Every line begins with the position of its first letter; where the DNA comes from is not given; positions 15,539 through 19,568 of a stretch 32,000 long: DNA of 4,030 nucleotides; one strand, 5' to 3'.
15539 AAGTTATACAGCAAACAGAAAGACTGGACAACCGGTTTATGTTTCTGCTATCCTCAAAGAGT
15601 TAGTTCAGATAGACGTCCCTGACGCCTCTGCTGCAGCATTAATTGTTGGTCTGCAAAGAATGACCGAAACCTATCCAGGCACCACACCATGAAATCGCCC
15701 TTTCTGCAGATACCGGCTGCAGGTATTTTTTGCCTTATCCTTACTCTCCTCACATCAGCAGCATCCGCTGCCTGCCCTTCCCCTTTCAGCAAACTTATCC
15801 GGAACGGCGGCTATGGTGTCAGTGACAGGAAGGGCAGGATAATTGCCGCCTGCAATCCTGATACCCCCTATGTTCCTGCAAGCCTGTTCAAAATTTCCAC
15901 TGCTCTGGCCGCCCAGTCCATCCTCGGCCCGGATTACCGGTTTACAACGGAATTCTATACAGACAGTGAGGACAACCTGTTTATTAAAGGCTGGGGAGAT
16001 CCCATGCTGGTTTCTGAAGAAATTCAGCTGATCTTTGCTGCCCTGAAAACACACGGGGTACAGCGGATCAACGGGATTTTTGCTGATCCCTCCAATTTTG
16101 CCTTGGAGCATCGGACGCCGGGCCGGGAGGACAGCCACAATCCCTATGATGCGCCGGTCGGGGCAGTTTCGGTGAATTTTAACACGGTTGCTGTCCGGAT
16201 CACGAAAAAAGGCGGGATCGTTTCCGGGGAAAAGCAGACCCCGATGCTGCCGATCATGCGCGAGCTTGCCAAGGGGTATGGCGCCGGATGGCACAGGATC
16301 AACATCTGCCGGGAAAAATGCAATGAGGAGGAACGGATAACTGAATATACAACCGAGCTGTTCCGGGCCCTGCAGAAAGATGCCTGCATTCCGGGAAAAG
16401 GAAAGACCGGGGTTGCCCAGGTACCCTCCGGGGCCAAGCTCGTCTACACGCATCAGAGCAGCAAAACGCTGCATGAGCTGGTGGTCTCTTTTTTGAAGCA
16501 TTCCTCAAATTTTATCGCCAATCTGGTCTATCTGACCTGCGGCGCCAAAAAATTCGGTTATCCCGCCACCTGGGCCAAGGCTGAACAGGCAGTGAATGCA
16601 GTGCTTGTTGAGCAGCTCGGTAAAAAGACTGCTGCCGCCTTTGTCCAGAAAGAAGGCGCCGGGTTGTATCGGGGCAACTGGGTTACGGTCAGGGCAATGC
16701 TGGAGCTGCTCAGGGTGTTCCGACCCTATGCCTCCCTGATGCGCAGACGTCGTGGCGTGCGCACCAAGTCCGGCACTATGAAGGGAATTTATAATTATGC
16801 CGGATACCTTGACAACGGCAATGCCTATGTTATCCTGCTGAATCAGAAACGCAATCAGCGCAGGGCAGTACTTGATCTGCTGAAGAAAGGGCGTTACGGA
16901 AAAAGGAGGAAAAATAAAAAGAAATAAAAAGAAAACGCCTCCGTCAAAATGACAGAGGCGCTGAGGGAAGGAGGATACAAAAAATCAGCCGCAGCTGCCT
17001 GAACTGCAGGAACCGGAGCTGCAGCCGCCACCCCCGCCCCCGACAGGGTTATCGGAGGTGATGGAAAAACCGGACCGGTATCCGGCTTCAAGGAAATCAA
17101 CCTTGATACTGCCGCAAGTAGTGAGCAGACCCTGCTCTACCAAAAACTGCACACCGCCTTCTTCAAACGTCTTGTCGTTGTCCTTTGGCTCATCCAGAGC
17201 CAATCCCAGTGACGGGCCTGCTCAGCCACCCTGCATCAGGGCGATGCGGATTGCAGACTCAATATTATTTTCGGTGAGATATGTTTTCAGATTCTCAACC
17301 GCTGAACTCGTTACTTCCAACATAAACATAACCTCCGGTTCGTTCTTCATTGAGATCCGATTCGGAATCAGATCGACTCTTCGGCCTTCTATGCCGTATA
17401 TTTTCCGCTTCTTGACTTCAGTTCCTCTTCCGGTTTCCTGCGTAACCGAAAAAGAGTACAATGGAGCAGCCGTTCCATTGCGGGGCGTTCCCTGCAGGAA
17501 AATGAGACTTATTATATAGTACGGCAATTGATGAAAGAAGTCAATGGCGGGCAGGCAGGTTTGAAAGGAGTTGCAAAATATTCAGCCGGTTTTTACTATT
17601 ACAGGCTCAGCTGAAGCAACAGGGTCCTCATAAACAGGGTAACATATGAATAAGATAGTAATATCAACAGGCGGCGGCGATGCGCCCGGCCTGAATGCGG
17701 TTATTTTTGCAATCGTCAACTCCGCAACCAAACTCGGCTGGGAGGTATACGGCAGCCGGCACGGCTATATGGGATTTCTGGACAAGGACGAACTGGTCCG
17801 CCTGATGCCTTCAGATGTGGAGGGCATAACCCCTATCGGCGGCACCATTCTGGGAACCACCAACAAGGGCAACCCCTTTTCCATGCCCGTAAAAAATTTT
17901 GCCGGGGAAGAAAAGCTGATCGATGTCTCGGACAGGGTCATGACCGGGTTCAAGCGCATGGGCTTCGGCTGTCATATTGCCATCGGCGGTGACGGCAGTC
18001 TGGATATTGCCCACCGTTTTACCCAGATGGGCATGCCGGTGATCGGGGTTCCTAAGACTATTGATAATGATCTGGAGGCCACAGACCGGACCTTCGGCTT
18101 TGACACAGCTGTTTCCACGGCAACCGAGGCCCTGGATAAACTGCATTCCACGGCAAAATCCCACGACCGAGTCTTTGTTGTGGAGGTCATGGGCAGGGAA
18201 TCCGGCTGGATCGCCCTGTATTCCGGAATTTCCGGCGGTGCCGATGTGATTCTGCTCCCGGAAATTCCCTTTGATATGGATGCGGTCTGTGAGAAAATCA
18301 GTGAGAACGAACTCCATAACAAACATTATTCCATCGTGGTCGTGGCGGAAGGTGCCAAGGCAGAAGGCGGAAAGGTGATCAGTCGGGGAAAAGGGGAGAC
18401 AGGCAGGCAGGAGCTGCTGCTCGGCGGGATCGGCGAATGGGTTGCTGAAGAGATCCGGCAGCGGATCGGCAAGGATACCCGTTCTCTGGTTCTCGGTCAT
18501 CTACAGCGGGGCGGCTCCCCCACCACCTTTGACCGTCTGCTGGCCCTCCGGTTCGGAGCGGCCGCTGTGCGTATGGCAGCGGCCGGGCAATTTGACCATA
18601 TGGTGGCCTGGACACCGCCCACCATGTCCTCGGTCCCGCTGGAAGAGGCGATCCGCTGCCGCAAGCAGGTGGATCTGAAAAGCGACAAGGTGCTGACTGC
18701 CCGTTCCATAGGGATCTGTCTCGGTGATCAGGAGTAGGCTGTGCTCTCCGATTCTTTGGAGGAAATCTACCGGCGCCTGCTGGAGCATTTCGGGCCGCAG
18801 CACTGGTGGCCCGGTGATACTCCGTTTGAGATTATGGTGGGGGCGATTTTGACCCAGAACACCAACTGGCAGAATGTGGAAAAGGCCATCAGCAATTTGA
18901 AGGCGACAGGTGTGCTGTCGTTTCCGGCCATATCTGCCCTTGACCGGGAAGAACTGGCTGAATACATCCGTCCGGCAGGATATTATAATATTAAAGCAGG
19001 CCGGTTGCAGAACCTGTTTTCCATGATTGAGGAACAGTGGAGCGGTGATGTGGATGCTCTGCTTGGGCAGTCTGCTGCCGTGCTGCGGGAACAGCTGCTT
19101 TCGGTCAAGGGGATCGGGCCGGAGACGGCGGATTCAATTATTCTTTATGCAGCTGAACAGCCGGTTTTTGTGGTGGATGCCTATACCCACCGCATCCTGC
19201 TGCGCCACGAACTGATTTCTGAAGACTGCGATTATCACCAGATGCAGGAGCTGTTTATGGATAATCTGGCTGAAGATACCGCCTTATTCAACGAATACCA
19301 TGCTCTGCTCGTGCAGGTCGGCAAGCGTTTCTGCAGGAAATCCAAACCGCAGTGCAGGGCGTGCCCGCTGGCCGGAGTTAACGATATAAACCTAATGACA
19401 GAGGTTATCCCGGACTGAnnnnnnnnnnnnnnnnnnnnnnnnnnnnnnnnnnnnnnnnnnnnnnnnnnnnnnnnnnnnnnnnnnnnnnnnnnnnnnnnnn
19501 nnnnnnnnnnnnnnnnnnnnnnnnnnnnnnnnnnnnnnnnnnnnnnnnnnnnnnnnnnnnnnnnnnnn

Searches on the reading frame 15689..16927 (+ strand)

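Call 90: search_protein_families(library=pfam, proteins=[window:15689-16927:+], max_evalue=0.00001)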
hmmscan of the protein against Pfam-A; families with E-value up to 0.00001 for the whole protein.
window:15689-16927:+ (412 aa): 1 family
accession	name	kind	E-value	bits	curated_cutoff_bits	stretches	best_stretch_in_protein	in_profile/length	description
PF02113.21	Peptidase_S13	-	1.6e-45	156.2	22.8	2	48-175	28-167/444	D-Ala-D-Ala carboxypeptidase 3 (S13) family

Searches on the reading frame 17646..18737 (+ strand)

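Call 91: search_protein_families(library=pfam, proteins=[window:17646-18737:+], max_evalue=0.001)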
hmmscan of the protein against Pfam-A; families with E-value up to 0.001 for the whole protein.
window:17646-18737:+ (363 aa): 1 family
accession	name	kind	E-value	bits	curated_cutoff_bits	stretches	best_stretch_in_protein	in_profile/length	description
PF00365.25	PFK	-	1.1e-101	340.3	30.9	1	3-310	1-276/277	Phosphofructokinase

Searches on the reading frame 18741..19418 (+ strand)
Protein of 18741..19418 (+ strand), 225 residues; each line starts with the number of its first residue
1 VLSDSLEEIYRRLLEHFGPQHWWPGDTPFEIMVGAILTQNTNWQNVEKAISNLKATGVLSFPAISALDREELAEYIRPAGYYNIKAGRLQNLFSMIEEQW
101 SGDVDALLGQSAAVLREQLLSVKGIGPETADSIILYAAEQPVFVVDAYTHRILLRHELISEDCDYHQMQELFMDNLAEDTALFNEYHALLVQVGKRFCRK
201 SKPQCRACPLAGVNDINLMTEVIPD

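Call 91: search_protein_families(library=pfam, proteins=[window:18741-19418:+], max_evalue=0.001)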
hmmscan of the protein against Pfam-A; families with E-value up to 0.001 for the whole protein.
window:18741-19418:+ (225 aa): 3 families
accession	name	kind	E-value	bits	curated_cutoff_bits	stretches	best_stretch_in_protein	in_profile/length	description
PF00730.31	HhH-GPD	-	2.2e-18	67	26.2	1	33-176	1-106/108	HhH-GPD superfamily base excision DNA repair protein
PF00633.29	HHH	-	5.1e-06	26.5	24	1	116-136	10-30/30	Helix-hairpin-helix motif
PF14520.12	HHH_5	-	2.9e-05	24.9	27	0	116-137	34-55/57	Helix-hairpin-helix domain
